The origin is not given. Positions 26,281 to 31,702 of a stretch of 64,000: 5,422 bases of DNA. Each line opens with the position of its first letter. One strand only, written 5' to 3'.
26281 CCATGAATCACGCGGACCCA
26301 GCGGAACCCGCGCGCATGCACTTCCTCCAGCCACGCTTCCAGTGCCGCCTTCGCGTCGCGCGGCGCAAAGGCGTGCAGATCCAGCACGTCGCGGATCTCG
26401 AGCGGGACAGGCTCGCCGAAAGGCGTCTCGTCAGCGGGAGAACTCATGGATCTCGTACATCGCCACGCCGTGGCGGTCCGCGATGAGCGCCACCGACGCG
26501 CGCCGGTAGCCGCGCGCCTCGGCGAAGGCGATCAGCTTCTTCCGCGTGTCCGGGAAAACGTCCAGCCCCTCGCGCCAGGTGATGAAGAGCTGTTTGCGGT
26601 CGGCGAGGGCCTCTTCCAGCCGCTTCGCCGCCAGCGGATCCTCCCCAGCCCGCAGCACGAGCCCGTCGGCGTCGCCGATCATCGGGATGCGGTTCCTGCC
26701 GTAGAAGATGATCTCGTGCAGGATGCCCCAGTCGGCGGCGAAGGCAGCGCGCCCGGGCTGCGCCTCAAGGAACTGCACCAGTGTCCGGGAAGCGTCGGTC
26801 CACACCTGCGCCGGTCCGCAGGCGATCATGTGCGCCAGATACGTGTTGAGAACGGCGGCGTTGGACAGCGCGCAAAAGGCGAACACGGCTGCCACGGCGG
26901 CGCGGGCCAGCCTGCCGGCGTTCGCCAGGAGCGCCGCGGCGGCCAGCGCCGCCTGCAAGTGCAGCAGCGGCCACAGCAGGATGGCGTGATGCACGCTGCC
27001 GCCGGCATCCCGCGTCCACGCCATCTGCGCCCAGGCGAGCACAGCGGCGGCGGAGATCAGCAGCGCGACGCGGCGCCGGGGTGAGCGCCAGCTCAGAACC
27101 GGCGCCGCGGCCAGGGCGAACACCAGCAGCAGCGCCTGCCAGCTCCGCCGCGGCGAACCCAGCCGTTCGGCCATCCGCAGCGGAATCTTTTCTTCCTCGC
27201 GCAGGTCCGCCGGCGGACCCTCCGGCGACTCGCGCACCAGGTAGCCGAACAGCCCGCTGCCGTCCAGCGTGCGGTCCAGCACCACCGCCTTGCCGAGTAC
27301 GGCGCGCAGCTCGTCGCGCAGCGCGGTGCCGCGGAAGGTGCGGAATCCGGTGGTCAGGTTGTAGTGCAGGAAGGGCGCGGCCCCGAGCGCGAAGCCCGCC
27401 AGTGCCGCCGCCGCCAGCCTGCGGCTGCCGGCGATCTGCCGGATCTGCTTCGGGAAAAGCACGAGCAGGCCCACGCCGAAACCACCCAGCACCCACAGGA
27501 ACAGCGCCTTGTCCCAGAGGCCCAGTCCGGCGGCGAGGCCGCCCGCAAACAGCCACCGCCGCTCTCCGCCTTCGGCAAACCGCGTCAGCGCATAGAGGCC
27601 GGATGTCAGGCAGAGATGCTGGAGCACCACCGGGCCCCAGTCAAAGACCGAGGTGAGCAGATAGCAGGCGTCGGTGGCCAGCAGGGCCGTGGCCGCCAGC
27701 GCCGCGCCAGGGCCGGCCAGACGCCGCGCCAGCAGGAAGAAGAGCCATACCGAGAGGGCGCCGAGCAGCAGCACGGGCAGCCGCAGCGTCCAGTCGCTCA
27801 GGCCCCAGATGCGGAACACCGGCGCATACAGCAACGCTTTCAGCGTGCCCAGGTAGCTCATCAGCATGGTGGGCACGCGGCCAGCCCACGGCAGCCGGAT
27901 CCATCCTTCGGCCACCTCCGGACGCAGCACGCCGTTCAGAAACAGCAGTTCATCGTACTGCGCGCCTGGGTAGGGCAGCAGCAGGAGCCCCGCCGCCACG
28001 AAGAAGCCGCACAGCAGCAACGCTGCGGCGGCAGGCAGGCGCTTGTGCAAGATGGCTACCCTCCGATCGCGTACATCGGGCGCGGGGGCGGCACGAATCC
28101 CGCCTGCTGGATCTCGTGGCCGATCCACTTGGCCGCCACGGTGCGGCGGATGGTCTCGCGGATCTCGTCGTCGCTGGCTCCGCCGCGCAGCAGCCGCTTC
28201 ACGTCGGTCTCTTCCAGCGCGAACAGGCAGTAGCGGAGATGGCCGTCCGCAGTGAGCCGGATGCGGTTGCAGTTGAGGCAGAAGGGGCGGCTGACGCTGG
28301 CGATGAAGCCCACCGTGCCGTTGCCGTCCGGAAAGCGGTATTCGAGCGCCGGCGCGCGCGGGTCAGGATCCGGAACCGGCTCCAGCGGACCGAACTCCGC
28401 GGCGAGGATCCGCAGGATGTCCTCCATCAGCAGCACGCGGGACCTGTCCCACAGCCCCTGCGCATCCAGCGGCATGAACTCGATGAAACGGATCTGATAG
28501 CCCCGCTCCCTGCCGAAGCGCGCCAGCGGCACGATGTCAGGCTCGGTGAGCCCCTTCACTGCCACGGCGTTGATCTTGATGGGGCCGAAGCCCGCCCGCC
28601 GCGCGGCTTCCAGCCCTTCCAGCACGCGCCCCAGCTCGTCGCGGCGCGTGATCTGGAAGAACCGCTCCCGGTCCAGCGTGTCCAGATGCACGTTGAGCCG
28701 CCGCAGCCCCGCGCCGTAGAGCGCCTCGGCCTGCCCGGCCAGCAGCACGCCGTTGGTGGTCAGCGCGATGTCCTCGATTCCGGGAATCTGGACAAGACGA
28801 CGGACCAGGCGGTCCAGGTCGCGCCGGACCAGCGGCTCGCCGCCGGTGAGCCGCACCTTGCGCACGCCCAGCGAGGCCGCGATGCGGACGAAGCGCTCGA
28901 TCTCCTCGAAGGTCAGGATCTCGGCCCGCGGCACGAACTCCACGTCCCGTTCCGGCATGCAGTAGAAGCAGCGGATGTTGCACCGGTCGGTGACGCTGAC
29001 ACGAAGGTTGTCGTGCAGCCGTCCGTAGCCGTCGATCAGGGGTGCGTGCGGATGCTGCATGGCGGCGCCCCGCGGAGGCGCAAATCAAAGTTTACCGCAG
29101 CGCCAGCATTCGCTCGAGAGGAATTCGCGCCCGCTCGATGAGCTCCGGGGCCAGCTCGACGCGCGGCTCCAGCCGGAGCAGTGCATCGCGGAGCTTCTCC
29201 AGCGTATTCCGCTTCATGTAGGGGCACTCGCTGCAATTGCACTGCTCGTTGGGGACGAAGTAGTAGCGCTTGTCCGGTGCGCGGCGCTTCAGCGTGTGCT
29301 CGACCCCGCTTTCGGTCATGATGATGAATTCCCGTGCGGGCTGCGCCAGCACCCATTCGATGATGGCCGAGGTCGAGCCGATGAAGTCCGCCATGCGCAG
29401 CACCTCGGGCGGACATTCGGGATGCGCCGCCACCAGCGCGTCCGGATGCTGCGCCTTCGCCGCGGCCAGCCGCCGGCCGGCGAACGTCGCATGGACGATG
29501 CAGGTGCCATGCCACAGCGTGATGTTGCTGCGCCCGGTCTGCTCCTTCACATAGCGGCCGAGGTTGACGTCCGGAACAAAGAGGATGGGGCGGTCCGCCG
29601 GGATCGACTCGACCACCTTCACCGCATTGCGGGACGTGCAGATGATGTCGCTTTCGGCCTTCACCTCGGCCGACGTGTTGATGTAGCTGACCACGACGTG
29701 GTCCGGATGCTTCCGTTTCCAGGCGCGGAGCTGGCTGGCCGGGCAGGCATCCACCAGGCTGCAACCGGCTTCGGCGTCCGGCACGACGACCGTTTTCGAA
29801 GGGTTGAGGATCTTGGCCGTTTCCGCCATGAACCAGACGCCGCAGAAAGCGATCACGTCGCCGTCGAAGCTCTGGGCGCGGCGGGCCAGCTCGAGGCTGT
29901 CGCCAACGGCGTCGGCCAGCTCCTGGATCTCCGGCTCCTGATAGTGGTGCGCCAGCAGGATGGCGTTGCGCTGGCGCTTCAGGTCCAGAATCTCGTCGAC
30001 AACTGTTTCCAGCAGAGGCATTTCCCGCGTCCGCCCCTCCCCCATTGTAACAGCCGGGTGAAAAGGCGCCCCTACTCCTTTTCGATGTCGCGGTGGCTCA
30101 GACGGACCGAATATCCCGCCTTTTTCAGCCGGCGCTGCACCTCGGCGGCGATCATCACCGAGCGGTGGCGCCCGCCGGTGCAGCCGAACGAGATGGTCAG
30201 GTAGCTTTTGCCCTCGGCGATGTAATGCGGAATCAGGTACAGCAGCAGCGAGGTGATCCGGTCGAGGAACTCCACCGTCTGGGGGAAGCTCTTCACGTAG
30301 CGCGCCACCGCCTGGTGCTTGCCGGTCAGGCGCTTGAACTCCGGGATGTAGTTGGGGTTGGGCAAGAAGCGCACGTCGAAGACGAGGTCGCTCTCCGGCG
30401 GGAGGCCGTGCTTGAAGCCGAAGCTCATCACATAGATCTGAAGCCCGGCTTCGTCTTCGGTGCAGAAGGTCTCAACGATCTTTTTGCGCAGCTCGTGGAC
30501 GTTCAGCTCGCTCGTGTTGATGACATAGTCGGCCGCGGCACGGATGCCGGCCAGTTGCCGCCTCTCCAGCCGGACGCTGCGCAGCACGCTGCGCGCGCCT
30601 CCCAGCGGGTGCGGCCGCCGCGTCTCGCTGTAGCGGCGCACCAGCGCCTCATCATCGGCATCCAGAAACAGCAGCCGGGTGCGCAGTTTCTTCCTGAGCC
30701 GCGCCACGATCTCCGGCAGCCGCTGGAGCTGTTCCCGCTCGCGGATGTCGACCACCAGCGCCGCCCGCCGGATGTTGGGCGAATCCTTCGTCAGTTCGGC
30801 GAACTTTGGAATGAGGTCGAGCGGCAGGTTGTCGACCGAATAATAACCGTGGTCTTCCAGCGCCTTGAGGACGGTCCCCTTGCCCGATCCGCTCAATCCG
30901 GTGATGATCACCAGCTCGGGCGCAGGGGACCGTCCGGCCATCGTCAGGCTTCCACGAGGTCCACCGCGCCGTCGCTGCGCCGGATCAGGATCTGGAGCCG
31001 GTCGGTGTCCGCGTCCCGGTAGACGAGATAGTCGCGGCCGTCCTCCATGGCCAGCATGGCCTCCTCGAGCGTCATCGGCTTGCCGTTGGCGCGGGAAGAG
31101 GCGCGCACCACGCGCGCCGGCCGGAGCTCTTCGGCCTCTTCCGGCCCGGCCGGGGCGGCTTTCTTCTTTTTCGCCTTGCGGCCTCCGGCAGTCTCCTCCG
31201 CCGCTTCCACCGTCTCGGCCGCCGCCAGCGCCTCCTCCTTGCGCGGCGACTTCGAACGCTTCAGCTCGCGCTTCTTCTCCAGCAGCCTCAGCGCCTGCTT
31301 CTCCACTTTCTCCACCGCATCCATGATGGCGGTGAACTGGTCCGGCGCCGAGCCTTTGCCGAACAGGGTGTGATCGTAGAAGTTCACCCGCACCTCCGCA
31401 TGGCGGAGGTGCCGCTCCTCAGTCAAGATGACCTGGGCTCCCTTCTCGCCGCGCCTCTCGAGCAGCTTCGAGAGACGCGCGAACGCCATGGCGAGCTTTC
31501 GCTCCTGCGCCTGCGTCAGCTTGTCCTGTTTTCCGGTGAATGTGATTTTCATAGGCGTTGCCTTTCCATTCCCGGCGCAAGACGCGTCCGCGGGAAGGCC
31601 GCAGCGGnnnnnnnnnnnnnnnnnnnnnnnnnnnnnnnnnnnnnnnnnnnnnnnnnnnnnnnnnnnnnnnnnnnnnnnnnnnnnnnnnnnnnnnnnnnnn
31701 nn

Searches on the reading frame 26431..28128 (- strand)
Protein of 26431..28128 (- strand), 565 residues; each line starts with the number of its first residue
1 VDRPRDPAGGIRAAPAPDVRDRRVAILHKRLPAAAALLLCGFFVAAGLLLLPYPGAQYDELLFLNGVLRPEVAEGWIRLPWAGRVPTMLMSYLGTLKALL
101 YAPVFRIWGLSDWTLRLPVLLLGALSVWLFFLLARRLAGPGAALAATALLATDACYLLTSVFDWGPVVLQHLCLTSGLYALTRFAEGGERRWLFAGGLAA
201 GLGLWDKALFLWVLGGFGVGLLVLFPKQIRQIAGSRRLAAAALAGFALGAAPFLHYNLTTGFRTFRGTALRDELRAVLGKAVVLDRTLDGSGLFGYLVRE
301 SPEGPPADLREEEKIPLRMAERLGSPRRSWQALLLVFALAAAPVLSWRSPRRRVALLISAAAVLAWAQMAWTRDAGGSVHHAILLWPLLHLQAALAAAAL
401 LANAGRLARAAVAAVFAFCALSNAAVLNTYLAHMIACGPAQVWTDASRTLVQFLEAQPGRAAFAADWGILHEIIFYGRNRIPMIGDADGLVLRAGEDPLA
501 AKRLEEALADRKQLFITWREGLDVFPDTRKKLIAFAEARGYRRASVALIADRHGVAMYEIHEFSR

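Call 46: search_protein_families(library=pfam, proteins=[window:26431-28128:-], max_evalue=0.0001)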
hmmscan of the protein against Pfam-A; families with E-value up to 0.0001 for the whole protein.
window:26431-28128:- (565 aa): 1 family
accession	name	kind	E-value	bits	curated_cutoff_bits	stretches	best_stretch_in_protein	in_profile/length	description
PF13231.12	PMT_2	-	1.1e-10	42.4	26.1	1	100-247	9-151/160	Dolichyl-phosphate-mannose-protein mannosyltransferase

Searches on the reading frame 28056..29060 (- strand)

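Call 46: search_protein_families(library=pfam, proteins=[window:28056-29060:-], max_evalue=0.0001)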
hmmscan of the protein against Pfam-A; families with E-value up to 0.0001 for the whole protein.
window:28056-29060:- (334 aa): 2 families
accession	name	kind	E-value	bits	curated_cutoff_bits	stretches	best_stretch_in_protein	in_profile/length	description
PF04055.27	Radical_SAM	-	1.1e-33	117.3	29.5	1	21-182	1-165/166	Radical SAM superfamily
PF06463.18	Mob_synth_C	-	2.2e-32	112.1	37.4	1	188-315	1-126/128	Molybdenum Cofactor Synthesis C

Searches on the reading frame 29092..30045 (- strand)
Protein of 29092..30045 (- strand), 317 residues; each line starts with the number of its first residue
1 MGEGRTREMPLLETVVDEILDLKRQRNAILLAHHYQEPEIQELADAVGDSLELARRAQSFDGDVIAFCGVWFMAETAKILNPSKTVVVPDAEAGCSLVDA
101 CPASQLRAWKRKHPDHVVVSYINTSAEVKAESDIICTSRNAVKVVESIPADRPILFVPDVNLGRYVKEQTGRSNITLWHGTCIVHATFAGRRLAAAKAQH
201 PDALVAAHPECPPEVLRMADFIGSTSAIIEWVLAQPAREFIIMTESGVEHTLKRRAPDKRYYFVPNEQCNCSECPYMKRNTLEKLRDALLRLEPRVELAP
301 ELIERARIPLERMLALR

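Call 79: search_protein_families(library=pfam, proteins=[window:29092-30045:-], max_evalue=0.0001)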
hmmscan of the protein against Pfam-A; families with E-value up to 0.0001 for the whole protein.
window:29092-30045:- (317 aa): 1 family
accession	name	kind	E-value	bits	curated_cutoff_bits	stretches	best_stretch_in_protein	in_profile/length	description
PF02445.21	NadA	-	7e-119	396.7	27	1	18-315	2-295/295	Quinolinate synthetase A protein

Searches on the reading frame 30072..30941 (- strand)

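Call 79: search_protein_families(library=pfam, proteins=[window:30072-30941:-], max_evalue=0.0001)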
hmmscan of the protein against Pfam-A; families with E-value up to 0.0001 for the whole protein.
window:30072-30941:- (289 aa): 2 families
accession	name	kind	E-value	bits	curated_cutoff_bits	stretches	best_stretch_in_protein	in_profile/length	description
PF03668.21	RapZ-like_N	-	5.8e-48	163.1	25.4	1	9-162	2-157/158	RapZ-like N-terminal domain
PF22740.1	PapZ_C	-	2.1e-47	160.7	27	1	168-287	2-121/121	RapZ C-terminal domain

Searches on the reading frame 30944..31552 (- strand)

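Call 79: search_protein_families(library=pfam, proteins=[window:30944-31552:-], max_evalue=0.0001)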
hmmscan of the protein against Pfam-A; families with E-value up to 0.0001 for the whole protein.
window:30944-31552:- (202 aa): 2 families
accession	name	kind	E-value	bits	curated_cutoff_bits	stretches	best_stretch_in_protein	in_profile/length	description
PF16321.10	Ribosom_S30AE_C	-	2e-08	34.3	25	1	148-196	5-54/57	Sigma 54 modulation/S30EA ribosomal protein C terminus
PF02482.25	Ribosomal_S30AE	-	5.1e-08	34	23.7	1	3-94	1-87/88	Sigma 54 modulation protein / S30EA ribosomal protein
